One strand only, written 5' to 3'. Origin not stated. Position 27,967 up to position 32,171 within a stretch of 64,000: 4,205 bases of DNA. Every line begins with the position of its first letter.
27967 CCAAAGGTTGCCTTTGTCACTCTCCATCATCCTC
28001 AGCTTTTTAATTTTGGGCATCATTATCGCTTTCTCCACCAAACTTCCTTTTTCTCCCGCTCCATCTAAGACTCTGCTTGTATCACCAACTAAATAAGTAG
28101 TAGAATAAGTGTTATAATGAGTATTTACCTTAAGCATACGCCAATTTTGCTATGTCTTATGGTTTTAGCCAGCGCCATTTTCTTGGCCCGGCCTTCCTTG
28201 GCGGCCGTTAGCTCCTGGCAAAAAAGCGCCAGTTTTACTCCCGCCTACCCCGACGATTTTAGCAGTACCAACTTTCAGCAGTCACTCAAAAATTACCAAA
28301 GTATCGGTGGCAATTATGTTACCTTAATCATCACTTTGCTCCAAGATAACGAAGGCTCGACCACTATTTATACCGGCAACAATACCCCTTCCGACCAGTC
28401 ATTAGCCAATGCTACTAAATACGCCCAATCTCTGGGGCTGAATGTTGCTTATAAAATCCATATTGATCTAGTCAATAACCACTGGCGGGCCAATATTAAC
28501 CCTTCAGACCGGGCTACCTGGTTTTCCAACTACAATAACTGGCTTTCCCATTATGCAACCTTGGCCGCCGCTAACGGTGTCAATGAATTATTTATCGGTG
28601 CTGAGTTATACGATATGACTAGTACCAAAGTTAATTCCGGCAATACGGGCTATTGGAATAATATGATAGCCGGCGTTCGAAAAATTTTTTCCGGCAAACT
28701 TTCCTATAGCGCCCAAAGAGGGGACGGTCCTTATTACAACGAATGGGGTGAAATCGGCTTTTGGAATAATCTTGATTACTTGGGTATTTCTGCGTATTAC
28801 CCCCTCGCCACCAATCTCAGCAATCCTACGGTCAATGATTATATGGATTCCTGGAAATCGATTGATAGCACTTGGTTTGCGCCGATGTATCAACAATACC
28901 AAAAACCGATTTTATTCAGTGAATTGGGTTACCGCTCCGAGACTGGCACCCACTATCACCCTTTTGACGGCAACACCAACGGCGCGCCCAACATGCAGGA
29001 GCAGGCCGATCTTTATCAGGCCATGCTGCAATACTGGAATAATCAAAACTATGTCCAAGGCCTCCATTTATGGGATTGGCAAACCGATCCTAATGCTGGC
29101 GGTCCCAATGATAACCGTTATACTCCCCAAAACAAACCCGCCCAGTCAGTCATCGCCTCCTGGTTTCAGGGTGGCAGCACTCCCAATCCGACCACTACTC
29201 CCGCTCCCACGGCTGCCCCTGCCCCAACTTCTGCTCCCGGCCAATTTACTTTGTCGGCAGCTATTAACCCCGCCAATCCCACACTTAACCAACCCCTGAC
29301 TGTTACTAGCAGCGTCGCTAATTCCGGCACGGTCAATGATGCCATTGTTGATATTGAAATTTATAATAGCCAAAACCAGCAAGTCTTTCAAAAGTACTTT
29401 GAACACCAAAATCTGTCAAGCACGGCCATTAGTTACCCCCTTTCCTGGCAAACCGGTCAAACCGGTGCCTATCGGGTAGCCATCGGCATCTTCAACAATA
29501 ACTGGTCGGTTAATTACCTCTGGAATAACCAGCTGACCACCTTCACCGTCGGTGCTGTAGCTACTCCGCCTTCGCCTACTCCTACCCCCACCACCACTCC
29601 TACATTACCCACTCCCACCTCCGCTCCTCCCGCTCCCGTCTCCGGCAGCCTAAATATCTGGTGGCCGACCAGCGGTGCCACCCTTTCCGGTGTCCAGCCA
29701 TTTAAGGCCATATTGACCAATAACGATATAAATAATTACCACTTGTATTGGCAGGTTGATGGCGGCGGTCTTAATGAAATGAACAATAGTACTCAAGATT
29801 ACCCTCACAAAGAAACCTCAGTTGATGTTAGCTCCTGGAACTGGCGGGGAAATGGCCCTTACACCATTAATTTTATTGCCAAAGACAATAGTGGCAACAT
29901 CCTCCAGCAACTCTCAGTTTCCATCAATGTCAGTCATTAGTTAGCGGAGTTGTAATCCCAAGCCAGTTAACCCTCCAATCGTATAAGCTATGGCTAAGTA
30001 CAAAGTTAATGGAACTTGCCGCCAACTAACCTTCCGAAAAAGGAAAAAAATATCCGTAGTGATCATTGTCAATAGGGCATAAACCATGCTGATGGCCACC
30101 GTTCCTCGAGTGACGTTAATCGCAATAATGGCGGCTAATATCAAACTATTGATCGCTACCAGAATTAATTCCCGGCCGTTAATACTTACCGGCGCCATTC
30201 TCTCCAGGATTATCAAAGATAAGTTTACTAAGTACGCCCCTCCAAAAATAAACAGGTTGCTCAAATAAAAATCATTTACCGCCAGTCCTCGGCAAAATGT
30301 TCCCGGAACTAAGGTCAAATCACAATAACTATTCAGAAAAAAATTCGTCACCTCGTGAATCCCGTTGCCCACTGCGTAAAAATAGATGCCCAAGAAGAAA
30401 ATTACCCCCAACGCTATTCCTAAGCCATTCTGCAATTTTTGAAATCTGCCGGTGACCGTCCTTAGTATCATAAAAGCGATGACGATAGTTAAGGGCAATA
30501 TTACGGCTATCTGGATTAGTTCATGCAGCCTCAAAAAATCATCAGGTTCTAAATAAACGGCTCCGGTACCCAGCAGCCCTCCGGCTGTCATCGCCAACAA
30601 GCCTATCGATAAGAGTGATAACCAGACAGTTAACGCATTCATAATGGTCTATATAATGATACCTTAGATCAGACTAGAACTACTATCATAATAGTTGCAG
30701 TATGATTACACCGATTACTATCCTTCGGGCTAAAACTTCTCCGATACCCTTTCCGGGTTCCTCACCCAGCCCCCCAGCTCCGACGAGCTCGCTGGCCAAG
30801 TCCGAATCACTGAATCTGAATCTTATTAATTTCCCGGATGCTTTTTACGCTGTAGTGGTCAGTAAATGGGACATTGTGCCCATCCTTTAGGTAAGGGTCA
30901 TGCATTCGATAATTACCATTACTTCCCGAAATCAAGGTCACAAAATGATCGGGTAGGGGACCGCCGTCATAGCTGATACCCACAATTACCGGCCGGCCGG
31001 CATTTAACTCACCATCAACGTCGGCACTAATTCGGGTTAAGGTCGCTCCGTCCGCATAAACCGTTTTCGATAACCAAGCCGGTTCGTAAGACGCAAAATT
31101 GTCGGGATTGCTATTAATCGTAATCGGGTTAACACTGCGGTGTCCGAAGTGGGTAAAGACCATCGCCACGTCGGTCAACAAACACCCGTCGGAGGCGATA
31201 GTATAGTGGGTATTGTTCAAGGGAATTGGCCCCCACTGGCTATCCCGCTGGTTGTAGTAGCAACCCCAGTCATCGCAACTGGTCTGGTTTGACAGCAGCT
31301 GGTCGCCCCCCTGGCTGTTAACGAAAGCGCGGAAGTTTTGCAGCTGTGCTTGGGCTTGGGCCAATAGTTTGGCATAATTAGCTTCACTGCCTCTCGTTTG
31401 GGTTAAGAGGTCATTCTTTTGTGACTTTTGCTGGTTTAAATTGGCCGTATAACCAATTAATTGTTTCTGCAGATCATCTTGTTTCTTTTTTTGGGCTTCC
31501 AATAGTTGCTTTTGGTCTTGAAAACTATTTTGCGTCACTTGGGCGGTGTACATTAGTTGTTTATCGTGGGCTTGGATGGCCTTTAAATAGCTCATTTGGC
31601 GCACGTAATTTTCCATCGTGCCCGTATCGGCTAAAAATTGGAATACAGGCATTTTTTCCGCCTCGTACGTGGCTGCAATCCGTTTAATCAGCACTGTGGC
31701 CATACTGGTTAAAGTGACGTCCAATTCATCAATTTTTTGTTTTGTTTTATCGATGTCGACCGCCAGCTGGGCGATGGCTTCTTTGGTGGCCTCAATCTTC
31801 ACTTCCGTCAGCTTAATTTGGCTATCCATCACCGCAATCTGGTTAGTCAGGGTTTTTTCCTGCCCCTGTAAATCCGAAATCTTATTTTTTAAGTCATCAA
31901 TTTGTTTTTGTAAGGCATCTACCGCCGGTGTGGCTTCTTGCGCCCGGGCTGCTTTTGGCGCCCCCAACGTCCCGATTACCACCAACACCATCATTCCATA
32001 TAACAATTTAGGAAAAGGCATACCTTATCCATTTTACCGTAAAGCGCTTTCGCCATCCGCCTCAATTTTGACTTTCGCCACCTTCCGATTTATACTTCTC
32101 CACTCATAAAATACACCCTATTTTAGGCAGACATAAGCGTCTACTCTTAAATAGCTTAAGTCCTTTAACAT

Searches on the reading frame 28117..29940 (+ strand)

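Call 61: search_protein_families(library=pfam, proteins=[window:28117-29940:+], max_evalue=0.001)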
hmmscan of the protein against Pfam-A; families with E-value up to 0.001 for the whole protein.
window:28117-29940:+ (607 aa): 1 family
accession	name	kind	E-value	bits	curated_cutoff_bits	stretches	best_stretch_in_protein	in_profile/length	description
PF22612.2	GH113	-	1.1e-51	176.4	27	1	47-325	11-274/289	Glycoside Hydrolase Family 113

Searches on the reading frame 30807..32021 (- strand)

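Call 57: search_protein_families(library=pfam, proteins=[window:30807-32021:-], max_evalue=0.001)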
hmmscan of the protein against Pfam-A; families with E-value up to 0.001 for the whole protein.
window:30807-32021:- (404 aa): 3 families
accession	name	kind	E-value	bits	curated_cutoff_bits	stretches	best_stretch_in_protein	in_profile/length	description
PF13529.12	Peptidase_C39_2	-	0.00018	22.5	24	0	255-377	5-143/143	Peptidase_C39 like family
PF11932.13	DUF3450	-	0.00025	20.8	32.6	1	13-112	7-103/241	Protein of unknown function (DUF3450)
PF14662.11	KASH_CCD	-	0.00067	20.1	43.3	1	25-104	53-132/191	Coiled-coil region of CCDC155 or KASH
